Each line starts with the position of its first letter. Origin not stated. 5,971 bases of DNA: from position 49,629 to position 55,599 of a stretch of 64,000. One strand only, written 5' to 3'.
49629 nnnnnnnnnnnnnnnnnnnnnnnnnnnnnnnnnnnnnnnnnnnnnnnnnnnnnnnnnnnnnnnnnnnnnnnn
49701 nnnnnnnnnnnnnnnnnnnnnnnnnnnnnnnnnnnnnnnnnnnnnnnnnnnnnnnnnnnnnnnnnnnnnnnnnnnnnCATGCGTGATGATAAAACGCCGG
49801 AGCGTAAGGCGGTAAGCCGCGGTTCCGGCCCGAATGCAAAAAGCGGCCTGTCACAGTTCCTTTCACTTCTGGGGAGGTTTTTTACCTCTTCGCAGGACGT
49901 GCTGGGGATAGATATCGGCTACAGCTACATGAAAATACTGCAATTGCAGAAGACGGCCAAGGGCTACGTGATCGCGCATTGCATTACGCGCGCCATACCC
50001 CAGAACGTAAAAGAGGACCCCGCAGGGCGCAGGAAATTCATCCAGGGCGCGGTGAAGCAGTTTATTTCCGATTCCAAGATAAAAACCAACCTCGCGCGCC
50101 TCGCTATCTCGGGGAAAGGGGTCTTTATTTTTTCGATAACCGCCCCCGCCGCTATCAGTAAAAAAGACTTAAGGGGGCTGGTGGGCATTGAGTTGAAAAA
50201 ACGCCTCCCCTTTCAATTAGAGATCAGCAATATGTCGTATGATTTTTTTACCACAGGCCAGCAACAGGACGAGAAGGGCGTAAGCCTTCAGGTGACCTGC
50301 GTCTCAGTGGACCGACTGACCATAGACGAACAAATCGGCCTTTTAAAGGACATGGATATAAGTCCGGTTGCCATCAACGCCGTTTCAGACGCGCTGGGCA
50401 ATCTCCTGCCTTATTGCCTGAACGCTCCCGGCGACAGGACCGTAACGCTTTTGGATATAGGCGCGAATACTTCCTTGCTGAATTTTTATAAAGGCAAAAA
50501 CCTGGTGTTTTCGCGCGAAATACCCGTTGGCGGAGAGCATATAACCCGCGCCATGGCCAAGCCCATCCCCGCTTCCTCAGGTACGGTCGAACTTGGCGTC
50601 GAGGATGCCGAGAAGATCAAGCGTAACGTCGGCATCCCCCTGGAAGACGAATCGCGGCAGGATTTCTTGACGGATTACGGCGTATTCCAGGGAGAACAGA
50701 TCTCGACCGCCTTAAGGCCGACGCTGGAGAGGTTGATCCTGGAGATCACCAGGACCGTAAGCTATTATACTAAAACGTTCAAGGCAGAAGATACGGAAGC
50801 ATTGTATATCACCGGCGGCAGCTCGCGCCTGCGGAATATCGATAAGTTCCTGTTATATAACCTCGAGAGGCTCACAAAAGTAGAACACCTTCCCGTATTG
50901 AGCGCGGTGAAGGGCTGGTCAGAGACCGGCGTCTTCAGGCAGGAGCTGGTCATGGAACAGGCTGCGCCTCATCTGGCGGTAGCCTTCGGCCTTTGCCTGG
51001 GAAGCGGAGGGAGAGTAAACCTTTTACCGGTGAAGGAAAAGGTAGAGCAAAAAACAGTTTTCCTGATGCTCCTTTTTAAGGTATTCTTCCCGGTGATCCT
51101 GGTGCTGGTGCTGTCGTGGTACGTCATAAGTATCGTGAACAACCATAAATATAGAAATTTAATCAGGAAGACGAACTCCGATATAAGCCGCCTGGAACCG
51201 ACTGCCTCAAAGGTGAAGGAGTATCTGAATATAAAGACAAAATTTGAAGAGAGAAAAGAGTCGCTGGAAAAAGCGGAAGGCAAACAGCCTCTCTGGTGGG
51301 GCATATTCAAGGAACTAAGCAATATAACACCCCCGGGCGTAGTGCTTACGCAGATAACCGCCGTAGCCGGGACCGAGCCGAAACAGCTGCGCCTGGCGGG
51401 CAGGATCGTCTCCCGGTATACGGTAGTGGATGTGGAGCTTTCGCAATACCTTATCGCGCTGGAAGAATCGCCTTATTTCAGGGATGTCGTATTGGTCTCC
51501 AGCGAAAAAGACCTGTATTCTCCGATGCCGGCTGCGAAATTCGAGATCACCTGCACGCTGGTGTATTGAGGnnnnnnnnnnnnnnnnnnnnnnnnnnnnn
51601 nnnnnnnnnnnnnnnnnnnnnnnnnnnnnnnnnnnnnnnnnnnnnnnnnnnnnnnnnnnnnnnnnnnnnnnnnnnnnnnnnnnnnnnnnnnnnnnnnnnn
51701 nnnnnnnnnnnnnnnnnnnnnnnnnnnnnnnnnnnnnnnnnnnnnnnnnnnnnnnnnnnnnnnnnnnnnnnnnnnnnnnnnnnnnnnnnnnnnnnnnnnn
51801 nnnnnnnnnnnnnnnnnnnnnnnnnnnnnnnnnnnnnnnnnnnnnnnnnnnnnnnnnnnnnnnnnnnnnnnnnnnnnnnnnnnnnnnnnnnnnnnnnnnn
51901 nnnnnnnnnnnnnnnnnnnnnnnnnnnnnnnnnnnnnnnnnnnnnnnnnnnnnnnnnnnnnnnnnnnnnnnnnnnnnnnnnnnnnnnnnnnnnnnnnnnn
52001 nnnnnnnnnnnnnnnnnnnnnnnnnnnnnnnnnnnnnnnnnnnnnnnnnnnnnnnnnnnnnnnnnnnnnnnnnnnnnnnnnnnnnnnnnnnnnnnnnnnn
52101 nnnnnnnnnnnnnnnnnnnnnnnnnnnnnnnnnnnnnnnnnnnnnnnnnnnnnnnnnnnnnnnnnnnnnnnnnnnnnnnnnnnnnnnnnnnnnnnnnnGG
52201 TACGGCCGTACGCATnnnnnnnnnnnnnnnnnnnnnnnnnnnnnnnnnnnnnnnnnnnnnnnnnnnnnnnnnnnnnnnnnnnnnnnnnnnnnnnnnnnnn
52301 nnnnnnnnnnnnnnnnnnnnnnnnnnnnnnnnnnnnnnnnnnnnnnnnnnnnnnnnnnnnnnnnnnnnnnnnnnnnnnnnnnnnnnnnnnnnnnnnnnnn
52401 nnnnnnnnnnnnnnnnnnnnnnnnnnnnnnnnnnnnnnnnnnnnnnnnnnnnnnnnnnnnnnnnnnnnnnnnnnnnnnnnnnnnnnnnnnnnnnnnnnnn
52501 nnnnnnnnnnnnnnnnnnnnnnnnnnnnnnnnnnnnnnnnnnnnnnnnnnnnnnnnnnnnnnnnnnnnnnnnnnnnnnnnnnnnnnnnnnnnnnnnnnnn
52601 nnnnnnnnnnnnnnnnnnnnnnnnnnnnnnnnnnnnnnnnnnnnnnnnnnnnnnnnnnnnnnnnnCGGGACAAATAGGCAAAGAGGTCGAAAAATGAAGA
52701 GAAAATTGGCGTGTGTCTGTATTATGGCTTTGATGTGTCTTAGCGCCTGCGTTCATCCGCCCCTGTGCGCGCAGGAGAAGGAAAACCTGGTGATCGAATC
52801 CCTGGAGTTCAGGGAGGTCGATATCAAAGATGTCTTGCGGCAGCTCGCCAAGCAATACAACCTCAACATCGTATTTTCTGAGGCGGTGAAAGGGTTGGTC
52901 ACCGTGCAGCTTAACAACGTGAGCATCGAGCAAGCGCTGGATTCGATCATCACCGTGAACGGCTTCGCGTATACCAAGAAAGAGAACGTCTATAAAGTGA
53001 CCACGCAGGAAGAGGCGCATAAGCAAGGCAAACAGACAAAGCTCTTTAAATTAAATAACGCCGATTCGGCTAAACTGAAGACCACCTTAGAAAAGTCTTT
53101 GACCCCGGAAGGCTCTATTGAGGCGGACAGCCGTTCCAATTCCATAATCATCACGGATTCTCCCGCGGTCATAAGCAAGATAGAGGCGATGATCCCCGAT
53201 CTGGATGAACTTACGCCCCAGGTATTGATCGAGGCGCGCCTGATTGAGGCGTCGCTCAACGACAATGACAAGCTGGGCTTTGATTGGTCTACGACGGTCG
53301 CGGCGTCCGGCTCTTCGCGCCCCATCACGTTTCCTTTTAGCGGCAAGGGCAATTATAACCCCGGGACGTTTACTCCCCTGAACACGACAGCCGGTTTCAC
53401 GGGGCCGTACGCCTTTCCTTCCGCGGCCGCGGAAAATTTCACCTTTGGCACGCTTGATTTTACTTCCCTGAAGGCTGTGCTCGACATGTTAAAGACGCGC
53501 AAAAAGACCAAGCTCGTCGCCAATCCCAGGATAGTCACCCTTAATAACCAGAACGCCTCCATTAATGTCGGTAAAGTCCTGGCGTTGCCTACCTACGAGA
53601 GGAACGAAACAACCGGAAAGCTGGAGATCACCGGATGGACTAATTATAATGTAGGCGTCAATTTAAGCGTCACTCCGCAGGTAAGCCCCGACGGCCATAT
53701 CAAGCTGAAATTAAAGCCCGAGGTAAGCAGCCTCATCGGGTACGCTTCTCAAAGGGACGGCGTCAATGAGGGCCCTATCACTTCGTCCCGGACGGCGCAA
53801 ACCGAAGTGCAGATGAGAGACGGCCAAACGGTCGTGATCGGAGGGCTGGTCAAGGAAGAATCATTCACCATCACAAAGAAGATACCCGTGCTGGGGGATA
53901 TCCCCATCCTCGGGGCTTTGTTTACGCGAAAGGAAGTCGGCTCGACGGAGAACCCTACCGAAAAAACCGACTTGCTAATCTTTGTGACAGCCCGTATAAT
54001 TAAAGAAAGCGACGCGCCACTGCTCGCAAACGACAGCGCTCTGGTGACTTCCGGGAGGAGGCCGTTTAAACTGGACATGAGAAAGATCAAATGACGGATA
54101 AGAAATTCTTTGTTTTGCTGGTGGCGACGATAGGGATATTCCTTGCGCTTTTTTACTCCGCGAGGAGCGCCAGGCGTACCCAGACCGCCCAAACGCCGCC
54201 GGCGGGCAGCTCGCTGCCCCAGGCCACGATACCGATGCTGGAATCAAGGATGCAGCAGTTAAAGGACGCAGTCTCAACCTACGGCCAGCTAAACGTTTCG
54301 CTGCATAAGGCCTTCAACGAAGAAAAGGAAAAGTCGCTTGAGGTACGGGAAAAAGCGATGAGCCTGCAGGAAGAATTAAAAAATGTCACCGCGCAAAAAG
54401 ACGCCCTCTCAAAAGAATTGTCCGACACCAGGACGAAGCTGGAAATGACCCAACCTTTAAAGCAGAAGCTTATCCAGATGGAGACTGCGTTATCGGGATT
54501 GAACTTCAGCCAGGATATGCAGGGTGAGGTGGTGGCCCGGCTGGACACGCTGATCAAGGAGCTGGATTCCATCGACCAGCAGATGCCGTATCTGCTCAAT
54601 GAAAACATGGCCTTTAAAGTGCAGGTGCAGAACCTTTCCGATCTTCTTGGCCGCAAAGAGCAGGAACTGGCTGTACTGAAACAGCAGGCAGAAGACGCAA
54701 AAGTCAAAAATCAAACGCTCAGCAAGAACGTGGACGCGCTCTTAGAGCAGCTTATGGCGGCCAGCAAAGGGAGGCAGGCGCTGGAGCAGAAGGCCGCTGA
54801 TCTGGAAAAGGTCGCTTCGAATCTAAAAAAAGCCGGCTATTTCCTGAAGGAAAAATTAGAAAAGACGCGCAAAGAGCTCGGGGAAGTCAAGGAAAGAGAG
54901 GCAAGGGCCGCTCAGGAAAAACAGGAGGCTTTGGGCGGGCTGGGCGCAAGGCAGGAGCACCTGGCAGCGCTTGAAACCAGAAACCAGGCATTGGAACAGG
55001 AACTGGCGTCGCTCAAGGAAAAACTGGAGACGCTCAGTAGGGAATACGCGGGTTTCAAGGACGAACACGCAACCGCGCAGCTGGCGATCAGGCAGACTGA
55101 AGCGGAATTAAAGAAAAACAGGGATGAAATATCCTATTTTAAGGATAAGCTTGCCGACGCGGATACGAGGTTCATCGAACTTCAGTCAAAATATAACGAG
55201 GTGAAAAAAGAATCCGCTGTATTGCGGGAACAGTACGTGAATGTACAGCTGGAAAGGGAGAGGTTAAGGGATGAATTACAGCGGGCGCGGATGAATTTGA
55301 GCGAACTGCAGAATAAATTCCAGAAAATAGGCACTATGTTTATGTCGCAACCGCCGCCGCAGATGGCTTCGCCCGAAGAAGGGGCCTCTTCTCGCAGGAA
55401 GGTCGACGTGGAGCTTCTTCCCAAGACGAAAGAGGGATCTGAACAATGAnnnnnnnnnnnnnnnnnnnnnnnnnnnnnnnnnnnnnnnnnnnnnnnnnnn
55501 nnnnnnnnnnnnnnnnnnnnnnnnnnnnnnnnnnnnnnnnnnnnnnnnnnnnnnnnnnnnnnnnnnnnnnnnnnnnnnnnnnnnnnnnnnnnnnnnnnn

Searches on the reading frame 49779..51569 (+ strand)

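Call 63: search_protein_families(library=pfam, proteins=[window:49779-51569:+], max_evalue=0.001)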
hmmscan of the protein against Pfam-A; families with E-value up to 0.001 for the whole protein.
window:49779-51569:+ (596 aa): 4 families
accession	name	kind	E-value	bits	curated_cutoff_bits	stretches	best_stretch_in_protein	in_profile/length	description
PF11104.14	PilM_2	-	5.8e-31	108.1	27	1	43-407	1-337/340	Type IV pilus assembly protein PilM;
PF14450.12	FtsA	-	6.9e-10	39.8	31.8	1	224-360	2-101/127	Cell division protein FtsA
PF05137.18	PilN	-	4e-08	33.6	22.8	1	509-594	2-78/78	Fimbrial assembly protein (PilN)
PF06723.19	MreB_Mbl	-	1.3e-07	31.2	27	1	224-381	149-316/327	MreB/Mbl protein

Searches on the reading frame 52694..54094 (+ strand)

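Call 63: search_protein_families(library=pfam, proteins=[window:52694-54094:+], max_evalue=0.001)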
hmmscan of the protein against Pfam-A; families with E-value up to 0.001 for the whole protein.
window:52694-54094:+ (466 aa): 5 families
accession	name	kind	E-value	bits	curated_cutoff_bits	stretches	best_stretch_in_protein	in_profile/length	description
PF00263.26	Secretin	-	2.2e-44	151.4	27.5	1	266-437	2-169/169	Bacterial type II and III secretion system protein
PF03958.22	Secretin_N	-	1.7e-13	51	28.2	1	115-172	1-65/69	Bacterial type II/III secretion system short domain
PF07660.19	STN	-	5.1e-10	39.4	28.4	1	57-104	1-51/52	Secretin and TonB N terminus short domain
PF16344.10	FecR_C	-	1.5e-09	38.2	24.4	1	37-99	2-67/70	FecR, C-terminal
PF21305.2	type_II_gspD_N0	-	1.2e-08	35.1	27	1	37-102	1-71/71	GspD-like, N0 domain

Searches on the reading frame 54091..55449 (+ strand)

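Call 63: search_protein_families(library=pfam, proteins=[window:54091-55449:+], max_evalue=0.001)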
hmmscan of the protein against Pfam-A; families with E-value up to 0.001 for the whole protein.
window:54091-55449:+ (452 aa): 5 families
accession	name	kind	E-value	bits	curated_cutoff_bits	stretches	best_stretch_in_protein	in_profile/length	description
PF13851.11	GAS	-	6.8e-05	22.8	32.3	0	334-409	67-139/200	Growth-arrest specific micro-tubule binding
PF00261.25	Tropomyosin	-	0.00013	22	38.6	1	252-415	4-160/242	Tropomyosin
PF24423.1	OVT1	-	0.0002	22.1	30.9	1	286-355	19-91/100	Major antigen, helical domain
PF05667.16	CCDC22_CC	-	0.00021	21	39.2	1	151-348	67-257/477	CCDC22 protein coiled-coil region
PF24922.1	ACBP4_C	-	0.00035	21.2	31.2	0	366-413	3-50/105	Acyl-CoA-binding domain-containing protein 4-6, C-terminal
